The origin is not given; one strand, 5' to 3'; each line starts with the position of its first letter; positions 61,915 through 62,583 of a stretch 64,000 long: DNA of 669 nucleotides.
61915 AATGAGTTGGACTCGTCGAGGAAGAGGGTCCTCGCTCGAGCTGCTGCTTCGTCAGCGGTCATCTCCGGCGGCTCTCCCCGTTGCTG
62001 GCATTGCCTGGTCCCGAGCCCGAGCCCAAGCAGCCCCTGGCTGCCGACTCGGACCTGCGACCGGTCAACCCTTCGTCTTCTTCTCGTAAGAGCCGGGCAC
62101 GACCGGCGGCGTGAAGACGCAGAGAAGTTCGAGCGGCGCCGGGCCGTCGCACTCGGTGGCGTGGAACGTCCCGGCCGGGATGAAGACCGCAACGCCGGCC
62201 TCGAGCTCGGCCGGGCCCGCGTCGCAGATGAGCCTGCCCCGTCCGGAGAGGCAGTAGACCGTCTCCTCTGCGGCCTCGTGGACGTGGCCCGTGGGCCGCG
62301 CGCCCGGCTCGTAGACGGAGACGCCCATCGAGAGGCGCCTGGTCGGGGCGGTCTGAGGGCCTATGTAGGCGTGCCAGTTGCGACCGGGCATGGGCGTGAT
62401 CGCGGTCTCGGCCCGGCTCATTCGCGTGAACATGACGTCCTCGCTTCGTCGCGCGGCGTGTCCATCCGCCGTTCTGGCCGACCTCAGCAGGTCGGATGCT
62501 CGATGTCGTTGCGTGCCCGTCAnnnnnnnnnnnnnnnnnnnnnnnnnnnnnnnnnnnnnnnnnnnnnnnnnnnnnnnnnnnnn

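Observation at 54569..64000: Ten-gene minus-strand cluster with a PEP/phosphoryl-transfer theme, built largely from uncharacterised families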

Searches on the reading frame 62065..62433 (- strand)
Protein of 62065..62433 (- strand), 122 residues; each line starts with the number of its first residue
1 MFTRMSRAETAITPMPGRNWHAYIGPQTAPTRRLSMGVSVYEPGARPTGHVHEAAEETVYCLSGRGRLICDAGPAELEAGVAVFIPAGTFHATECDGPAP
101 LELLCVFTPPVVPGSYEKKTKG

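Call 5: search_protein_families(library=pfam, proteins=[window:62065-62433:-], max_evalue=0.01)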
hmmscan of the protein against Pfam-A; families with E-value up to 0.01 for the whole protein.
window:62065-62433:- (122 aa): 7 families
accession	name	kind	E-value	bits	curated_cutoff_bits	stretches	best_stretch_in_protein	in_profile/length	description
PF07883.17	Cupin_2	-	3.2e-17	62.4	27.2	1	39-107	3-70/70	Cupin domain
PF00190.28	Cupin_1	-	9.3e-05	22.5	22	1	27-102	23-109/151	Cupin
PF01050.24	MannoseP_isomer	-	0.00053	20.6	23.6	1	41-106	35-100/116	Mannose-6-phosphate isomerase C-terminal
PF06339.18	Ectoine_synth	-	0.00097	19.8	27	1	55-112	55-112/127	Ectoine synthase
PF16867.11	DMSP_lyase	-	0.0045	17.2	27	1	24-101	84-160/162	Dimethlysulfonioproprionate lyase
PF02311.25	AraC_binding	-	0.0077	16.4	21.1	1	50-106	19-74/135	AraC-like ligand binding domain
PF21621.3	MPI_cupin_dom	-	0.0099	16.3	27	0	58-90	32-64/79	Mannose-6-phosphate isomerase, cupin domain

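Call 6: search_protein_families(library=ncbifam, proteins=[window:62065-62433:-], max_evalue=0.01)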
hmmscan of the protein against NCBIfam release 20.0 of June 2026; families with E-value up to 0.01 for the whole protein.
window:62065-62433:- (122 aa): 4 families
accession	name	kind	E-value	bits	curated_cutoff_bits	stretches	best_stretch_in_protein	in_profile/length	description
NF050094.1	BetDgalsidMYCTU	equivalog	2.3e-05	24.6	175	1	24-104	26-105/113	beta-D-galactosidase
NF009806.0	PRK13290.1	subfamily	0.00013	22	128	1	56-113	56-113/130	ectoine synthase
NF049940.1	MandnitrLy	equivalog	0.00067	19.5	140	1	28-91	29-92/130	(R)-mandelonitrile lyase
TIGR01479.1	GMP_PMI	equivalog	0.0042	15.9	372.95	1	32-107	373-448/467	mannose-1-phosphate guanylyltransferase/mannose-6-phosphate isomerase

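Call 32: find_encoding_contigs(protein=window:62065-62433:-, flank=10000, max_places=4)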
Protein window:62065-62433:- (122 aa): 19 contigs read that carry it; 4 places shown.
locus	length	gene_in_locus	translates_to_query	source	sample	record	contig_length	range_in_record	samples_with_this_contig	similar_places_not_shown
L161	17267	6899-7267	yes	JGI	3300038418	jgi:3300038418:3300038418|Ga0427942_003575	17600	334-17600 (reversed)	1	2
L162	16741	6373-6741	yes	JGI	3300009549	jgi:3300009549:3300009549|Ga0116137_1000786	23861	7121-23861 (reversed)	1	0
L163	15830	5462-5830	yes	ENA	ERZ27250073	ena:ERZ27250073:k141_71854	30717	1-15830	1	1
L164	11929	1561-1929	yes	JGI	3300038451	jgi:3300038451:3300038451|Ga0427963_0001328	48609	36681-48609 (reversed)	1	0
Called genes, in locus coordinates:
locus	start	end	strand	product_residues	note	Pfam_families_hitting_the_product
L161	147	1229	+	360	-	PF00923:TAL_FSA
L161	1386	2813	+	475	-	PF00171:Aldedh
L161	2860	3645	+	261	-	PF00106:adh_short, PF08659:KR (weak), PF13561:adh_short_C2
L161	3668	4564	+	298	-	PF00753:Lactamase_B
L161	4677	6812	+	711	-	PF01326:PPDK_N, PF00391:PEP-utilizers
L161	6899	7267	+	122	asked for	PF07883:Cupin_2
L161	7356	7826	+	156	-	PF09719:C_GCAxxG_C_C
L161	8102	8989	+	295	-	PF13292:DXP_synthase_N (weak), PF00456:Transketolase_N, PF02775:TPP_enzyme_C (weak)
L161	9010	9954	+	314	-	PF02779:Transket_pyr, PF02780:Transketolase_C, PF22613:Transketolase_C_1 (weak)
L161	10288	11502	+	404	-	PF06792:UPF0261, PF23189:UPF0261_C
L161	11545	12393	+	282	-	PF09370:PEP_hydrolase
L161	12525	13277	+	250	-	PF04029:2-ph_phosp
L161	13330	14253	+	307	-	PF00892:EamA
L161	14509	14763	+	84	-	-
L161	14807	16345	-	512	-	PF00083:Sugar_tr (weak), PF05977:MFS_3 (weak), PF07690:MFS_1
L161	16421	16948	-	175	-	PF11738:DUF3298 (weak)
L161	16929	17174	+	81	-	-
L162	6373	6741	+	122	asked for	PF07883:Cupin_2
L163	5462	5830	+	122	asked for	PF07883:Cupin_2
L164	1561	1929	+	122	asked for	PF07883:Cupin_2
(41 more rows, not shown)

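Call 33: search_protein_families(library=ncbifam, proteins=[L161:147-1229:+, L161:1386-2813:+, L161:2860-3645:+, L161:3668-4564:+, L161:4677-6812:+], max_evalue=0.00001)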
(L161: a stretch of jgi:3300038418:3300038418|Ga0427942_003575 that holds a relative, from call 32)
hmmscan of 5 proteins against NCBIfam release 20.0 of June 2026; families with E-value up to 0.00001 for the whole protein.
L161:147-1229:+ (360 aa): 10 families
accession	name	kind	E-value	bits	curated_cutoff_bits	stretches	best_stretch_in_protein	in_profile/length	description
NF002881.0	PRK03343.1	subfamily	6.2e-29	101.2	367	1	26-249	30-253/370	transaldolase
NF007080.0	PRK09533.1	equivalog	5.8e-21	74.1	712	1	33-210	37-214/949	bifunctional transaldolase/phosoglucose isomerase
TIGR00876.1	tal_mycobact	equivalog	2.3e-18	66.7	233.75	1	30-241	23-234/350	transaldolase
NF003026.0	PRK03903.1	equivalog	3.6e-16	59.2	344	1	32-217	26-202/323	transaldolase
TIGR00875.1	fsa_talC_mipB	equivalog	3.5e-13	49.5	245.95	1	117-175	63-121/213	fructose-6-phosphate aldolase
TIGR00874.1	talAB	equivalog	1.1e-11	44.6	396.2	1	134-273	127-244/317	transaldolase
NF009001.0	PRK12346.1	subfamily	1.3e-08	34.8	439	1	135-271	129-243/316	transaldolase A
NF008965.0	PRK12309.1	equivalog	1.8e-08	33.8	550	1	135-268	134-246/392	transaldolase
NF009296.0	PRK12653.1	subfamily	2.1e-08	34.2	306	1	90-176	42-128/220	fructose-6-phosphate aldolase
NF009299.0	PRK12656.1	equivalog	6.8e-06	25.7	214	0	102-184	54-131/222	fructose-6-phosphate aldolase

L161:1386-2813:+ (475 aa): 41 families (the best 25 are shown)
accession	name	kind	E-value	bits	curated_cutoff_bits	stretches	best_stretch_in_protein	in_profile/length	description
TIGR01722.1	MMSDH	subfamily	2e-181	603.9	448.5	1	2-459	21-477/477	CoA-acylating methylmalonate-semialdehyde dehydrogenase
NF042993.1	AlphKGSA_gudD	equivalog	2.8e-91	306.7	770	1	3-458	25-481/481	alpha-ketoglutaric semialdehyde dehydrogenase GucD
NF052305.1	DioxValDhHalo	equivalog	2.1e-89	300.6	750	1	3-456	26-480/483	2,5-dioxovalerate dehydrogenase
TIGR01804.1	BADH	equivalog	1.5e-88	297.4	668.6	1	2-435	18-451/467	betaine-aldehyde dehydrogenase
NF009725.0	PRK13252.1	equivalog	3.5e-85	286.3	593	1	2-458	27-480/488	betaine-aldehyde dehydrogenase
TIGR02299.1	HpaE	equivalog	3.9e-80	269.8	638.35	1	3-458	22-477/488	5-carboxymethyl-2-hydroxymuconate semialdehyde dehydrogenase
TIGR01780.1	SSADH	subfamily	2.6e-76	257.3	646.35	1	2-435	2-432/448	succinate-semialdehyde dehydrogenase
NF002852.0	PRK03137.1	subfamily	1e-75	255.5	648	1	2-457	55-512/514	L-glutamate gamma-semialdehyde dehydrogenase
NF010000.0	PRK13473.1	subfamily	2.4e-75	254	615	1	2-440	22-458/475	aminobutyraldehyde dehydrogenase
NF045735.1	PaDhStyDPseudo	equivalog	4.4e-71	240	850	1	2-457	23-481/483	phenylacetaldehyde dehydrogenase StyD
TIGR01237.1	D1pyr5carbox2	equivalog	5.7e-69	233.3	659.65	1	3-459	52-511/511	L-glutamate gamma-semialdehyde dehydrogenase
NF006916.0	PRK09407.1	equivalog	4e-68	230.3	521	1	3-456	40-491/526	succinic semialdehyde dehydrogenase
TIGR03216.1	OH_muco_semi_DH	equivalog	1.2e-67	228.6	693.25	1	3-458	20-480/481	2-hydroxymuconic semialdehyde dehydrogenase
NF006915.0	PRK09406.1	equivalog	4.2e-64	217.1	730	1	2-436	6-437/457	NADP-dependent succinic semialdehyde dehydrogenase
NF045736.1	PaDhStyDRhodo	equivalog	1.6e-63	215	800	1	2-457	23-477/479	phenylacetaldehyde dehydrogenase StyD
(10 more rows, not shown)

L161:2860-3645:+ (261 aa): 213 families (the best 25 are shown)
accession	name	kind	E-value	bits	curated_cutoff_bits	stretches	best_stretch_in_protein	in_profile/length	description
NF006070.0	PRK08213.1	subfamily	1.2e-65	221.6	279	1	4-259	5-258/259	gluconate 5-dehydrogenase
NF005711.0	PRK07523.1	subfamily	1.1e-62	212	413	1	5-260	4-254/255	SDR family oxidoreductase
NF005559.1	PRK07231.1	subfamily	1.9e-58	197.9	215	1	8-258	1-248/249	glucose 1-dehydrogenase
TIGR01832.1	kduD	equivalog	8.8e-57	192.4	338.85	1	7-258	1-246/248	2-dehydro-3-deoxy-D-gluconate 5-dehydrogenase KduD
NF004818.0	PRK06172.1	equivalog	4e-55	186.9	336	1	8-259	4-252/253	SDR family oxidoreductase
NF005853.0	PRK07774.1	equivalog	9.8e-55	185.6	303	1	7-258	2-247/250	SDR family oxidoreductase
NF004778.0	PRK06124.1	equivalog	2.1e-54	184.7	303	1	4-259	4-254/256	SDR family oxidoreductase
NF005390.0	PRK06935.1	equivalog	4.7e-54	183.4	369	1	5-257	9-255/258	2-dehydro-3-deoxy-D-gluconate 5-dehydrogenase KduD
NF004791.0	PRK06138.1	equivalog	8.4e-54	182.5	312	1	8-259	2-251/252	SDR family oxidoreductase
TIGR01830.1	3oxo_ACP_reduc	equivalog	1.3e-53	182.2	297.75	1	14-257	1-238/239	3-oxoacyl-[acyl-carrier-protein] reductase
NF005873.0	PRK07814.1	equivalog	3.9e-53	180.5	346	1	4-260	3-254/263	SDR family oxidoreductase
NF005309.0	PRK06841.1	subfamily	5e-53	180.2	286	1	6-259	10-254/255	GolD/DthD family dehydrogenase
NF004198.0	PRK05653.1-3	equivalog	6.7e-53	179.7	296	1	9-257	5-246/248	3-oxoacyl-ACP reductase FabG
NF005488.0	PRK07097.1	equivalog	1.3e-51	175.2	369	1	5-260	4-260/266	gluconate 5-dehydrogenase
NF052558.1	MBtsdlDhBudC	equivalog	3.2e-51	174.3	270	1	10-260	2-244/250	meso-2,3-butanediol dehydrogenase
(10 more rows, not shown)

L161:3668-4564:+ (298 aa): 28 families (the best 25 are shown)
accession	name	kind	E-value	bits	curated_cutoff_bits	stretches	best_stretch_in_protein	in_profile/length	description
TIGR04558.1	SoxH_rel_PQQ_1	hypoth_equivalog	1.4e-27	96.5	300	2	146-257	141-253/285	quinoprotein relay system zinc metallohydrolase 1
TIGR04559.1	SoxH_rel_PQQ_2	hypoth_equivalog_domain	7.9e-24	84.5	280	2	142-259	136-255/283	quinoprotein relay system zinc metallohydrolase 2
TIGR03413.1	GSH_gloB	equivalog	2.1e-15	56.7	200.8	1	143-218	88-164/248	hydroxyacylglutathione hydrolase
NF033088.2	bla_subclass_B1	equivalog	5.9e-12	45.7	200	1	140-228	116-210/217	subclass B1 metallo-beta-lactamase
NF012229.1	bla_class_B_core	domain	2.3e-11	44.1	100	1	9-76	7-75/139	metallo-beta-lactamase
NF033087.1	bla_subclass_B2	equivalog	3.8e-11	43.2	240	0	22-87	27-95/221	subclass B2 metallo-beta-lactamase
NF000329.2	bla_B2_CphA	exception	1.2e-10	41.5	500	0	138-228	150-241/253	CphA family subclass B2 metallo-beta-lactamase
NF012146.1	blaB-IND-MUS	exception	2.6e-09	36.8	270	0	16-76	48-110/237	BlaB/IND/MUS family subclass B1 metallo-beta-lactamase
NF012225.0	blaSFH_gen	exception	6.8e-09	35.5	440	0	22-87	50-118/252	SFH-related subclass B2 metallo-beta-lactamase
NF012224.1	blaSFH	exception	9.7e-09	35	550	1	21-88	47-117/250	SFH family subclass B2 metallo-beta-lactamase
NF038166.1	blaYEM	exception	1e-08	35.2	535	0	160-231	165-238/246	YEM family subclass B2 metallo-beta-lactamase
NF041441.1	blaCIM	exception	1.7e-08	34.3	490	1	140-229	148-242/250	CIM family subclass B1 metallo-beta-lactamase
NF007597.0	PRK10241.1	equivalog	4.3e-08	32.8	421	1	136-215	83-161/251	hydroxyacylglutathione hydrolase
NF033895.2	blaCAM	exception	2e-07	31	535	0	141-225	136-226/241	CAM family subclass B1 metallo-beta-lactamase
NF012137.0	bla_xUS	exception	2.2e-07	30.6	400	0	16-77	48-111/246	MUS/TUS/MOC family subclass B1 metallo-beta-lactamase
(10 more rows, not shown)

L161:4677-6812:+ (711 aa): 21 families
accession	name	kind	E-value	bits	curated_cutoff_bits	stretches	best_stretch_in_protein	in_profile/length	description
TIGR01828.1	pyru_phos_dikin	equivalog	2.2e-166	555.3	843.45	2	148-481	192-526/865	pyruvate, phosphate dikinase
NF004531.0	PRK05878.1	equivalog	9.7e-152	506.3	456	1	17-466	21-464/534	pyruvate, phosphate dikinase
NF005057.0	PRK06464.1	equivalog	8.2e-34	116.7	598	1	258-465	298-469/798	phosphoenolpyruvate synthase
TIGR01418.1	PEP_synth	equivalog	2.2e-26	92.4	739.75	1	258-466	292-466/784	pyruvate, water dikinase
NF052631.1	prodigiosin_PigC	equivalog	4.1e-17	61.4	1300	1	347-456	780-879/883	prodigiosin ligase PigC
NF004881.0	PRK06241.2-2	equivalog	8.7e-17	60.7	883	1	348-436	791-878/898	phosphoenolpyruvate synthase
NF004878.0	PRK06241.1-3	subfamily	2.7e-16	58.9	945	1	335-432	777-873/891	phosphoenolpyruvate synthase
NF041857.1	RIF_Ptrans_rph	equivalog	2.6e-14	52.5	999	1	336-425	753-840/864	rifamycin-inactivating phosphotransferase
NF004882.0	PRK06241.2-3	equivalog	2.6e-14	52.3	850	1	347-456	719-816/827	phosphoenolpyruvate synthase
NF052632.1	undecylprod_RedH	equivalog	6.7e-13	47.5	1350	1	15-260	10-222/880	undecylprodigiosin ligase RedH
NF004883.0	PRK06241.2-4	equivalog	3.5e-12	45.3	1063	1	353-428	819-892/928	phosphoenolpyruvate synthase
NF004880.0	PRK06241.2-1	equivalog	4.4e-12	44.8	972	1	347-425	737-813/837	phosphoenolpyruvate synthase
NF004877.0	PRK06241.1-2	subfamily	7.4e-12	44.4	866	1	341-425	762-844/869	phosphoenolpyruvate synthase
NF004879.0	PRK06241.1-4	equivalog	1.2e-11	43.6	976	1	337-425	758-844/868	phosphoenolpyruvate synthase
NF006153.0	PRK08296.1-5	subfamily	2.6e-11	42.7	578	1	346-455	504-602/608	hypothetical protein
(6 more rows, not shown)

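Call 58: search_solved_structures(query=window:62065-62433:-, max_evalue=0.01)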
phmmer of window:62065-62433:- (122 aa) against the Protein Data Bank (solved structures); distinct sequences matched with E-value up to 0.01: 23.
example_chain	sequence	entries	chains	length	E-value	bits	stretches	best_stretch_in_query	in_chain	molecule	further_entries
2vqa_A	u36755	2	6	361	1.9e-08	38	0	24-108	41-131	SLL1358 PROTEIN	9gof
1y3t_A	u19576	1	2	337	2.7e-07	34.3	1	39-98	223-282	Hypothetical protein yxaG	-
2h0v_A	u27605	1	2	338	2.8e-07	34.2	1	39-98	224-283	Quercetin 2,3-dioxygenase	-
8hfb_A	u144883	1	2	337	3e-07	34.1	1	41-116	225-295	Quercetin 2,3-dioxygenase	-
1v70_A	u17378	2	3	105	1.1e-05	29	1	37-109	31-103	probable antibiotics synthesis protein | hypothetical protein TTHA0104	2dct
2gu9_A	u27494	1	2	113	9.2e-05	26.1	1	33-114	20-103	tetracenomycin polyketide synthesis protein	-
3h50_A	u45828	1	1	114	9.5e-05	26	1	33-114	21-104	Tetracenomycin polyketide synthesis protein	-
6a54_A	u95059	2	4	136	9.7e-05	26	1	11-108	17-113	Novel protein with potential Cupin domain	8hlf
6a53_A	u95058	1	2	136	0.00011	25.8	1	11-108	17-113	Novel protein with potential Cupin domain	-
6a55_A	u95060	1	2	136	0.00012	25.6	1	11-108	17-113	Novel protein with potential Cupin domain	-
5tfz_A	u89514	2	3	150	0.00018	25.1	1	11-108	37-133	dimethylsulfoniopropionate lyase DddK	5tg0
5wsd_A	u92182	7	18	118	0.002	21.7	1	21-107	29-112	Uncharacterized protein tm1459 | Cupin_2 domain-containing protein | Cupin type-2 domain-containing protein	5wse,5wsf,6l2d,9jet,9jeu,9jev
1vj2_A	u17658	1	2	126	0.0025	21.4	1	22-107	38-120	novel manganese-containing cupin TM1459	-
3l2h_A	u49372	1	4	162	0.0028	21.3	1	32-104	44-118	Putative sugar phosphate isomerase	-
6ufi_A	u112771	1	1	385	0.0058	20.2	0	30-108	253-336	Cupin domain-containing protein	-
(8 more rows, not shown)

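Call 68: search_solved_structures(query=L161:3668-4564:+, max_evalue=0.0001)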
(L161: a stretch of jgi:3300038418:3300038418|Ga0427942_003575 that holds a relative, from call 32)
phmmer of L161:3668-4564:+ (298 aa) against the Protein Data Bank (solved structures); distinct sequences matched with E-value up to 0.0001: 29.
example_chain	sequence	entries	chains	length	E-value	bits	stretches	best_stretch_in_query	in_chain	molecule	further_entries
8d2z_A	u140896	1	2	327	5.6e-17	64.9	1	4-222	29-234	Metallo-beta-lactamase superfamily protein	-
1xm8_A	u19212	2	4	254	2.3e-13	53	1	143-219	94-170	glyoxalase II | Putative hydroxyacylglutathione hydrolase 2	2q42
2zwr_A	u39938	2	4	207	2.8e-11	46.2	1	153-226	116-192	Metallo-beta-lactamase superfamily protein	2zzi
3sw3_A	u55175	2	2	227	9.5e-10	41.2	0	138-230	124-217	Beta-lactamase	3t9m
6uxu_A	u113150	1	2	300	1.1e-09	40.9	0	15-80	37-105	Chlorothalonil hydrolytic dehalogenase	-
1x8i_A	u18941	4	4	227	1.9e-09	40.2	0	23-98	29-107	Beta-lactamase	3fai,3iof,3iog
1x8h_A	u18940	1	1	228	1.9e-09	40.2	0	23-98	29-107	Beta-lactamase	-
4ad9_A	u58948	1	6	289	2.2e-09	40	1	125-223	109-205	BETA-LACTAMASE-LIKE PROTEIN 2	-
1x8g_A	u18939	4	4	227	2.2e-09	40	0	23-98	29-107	Beta-lactamase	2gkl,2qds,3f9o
7ev5_A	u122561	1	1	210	4.7e-09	38.9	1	140-223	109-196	Lactamase_B domain-containing protein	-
8hxn_A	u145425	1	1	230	3.2e-08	36.2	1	20-88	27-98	Beta-lactamase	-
3q6v_A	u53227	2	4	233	3.2e-08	36.1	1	20-88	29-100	Beta-lactamase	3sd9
5ew0_A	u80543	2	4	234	3.3e-08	36.1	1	20-88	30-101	Beta-lactamase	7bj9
7l0b_A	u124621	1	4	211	4.9e-08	35.6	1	149-224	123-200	Hydroxyacylglutathione hydrolase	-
6cqs_A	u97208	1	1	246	5.4e-08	35.4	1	146-219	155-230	Beta-lactamase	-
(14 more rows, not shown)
